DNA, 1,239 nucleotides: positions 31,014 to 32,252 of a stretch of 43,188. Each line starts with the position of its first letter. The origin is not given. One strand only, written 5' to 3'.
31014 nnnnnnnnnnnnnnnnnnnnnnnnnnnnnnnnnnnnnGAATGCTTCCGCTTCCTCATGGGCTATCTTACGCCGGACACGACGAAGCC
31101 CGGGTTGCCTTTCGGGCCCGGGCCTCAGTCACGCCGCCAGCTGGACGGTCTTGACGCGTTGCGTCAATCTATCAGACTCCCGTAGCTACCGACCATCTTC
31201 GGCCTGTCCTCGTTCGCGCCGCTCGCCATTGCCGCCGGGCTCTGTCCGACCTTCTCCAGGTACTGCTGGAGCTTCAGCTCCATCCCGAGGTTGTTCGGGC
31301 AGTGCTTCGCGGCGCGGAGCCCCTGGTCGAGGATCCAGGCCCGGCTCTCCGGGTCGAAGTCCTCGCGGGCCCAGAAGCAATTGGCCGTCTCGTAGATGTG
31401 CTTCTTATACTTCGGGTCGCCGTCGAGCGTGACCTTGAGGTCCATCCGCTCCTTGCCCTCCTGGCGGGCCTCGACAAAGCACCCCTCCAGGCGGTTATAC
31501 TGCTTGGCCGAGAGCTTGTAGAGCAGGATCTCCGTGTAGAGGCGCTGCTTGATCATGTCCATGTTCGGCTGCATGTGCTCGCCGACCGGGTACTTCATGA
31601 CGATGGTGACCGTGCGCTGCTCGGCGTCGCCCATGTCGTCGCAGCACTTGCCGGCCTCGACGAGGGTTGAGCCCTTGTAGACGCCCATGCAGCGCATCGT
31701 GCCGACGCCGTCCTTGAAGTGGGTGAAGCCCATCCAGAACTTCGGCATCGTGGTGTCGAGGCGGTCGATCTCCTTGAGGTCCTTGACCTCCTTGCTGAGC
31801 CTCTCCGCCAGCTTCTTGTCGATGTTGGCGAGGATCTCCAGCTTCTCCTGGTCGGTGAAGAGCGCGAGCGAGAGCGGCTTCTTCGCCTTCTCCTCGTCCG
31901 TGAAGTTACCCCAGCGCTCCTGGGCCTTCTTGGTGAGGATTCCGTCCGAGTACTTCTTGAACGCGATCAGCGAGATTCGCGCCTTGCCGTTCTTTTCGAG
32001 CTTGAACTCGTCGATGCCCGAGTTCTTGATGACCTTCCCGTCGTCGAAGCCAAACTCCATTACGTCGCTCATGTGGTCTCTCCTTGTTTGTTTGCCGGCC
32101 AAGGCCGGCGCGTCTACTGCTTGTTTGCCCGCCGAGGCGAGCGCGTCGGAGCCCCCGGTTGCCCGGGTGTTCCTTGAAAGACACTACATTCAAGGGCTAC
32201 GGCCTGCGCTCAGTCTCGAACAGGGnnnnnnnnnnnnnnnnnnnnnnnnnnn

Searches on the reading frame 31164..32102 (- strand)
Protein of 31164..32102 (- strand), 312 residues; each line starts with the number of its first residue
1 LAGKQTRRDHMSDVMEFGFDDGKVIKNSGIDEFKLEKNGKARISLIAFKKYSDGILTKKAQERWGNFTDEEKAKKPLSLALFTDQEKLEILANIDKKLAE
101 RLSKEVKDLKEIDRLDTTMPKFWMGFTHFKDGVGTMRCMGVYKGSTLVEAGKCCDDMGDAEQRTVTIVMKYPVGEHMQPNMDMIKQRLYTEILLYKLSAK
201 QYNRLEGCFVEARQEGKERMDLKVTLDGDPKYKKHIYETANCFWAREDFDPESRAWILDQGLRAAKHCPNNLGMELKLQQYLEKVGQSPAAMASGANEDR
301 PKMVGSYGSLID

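Call 14: search_protein_families(library=phrogs, max_evalue=0.001, proteins=[window:31164-32102:-])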
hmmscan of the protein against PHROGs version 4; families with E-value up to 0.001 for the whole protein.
window:31164-32102:- (312 aa): 0 families

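Call 63: search_solved_structures(query=window:31164-32102:-, max_evalue=1)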
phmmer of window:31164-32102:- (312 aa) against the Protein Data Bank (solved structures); distinct sequences matched with E-value up to 1: 0.

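Call 64: search_protein_families(library=ncbifam, max_evalue=0.01, proteins=[window:31164-32102:-])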
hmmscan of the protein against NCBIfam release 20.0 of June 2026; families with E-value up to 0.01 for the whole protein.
window:31164-32102:- (312 aa): 0 families
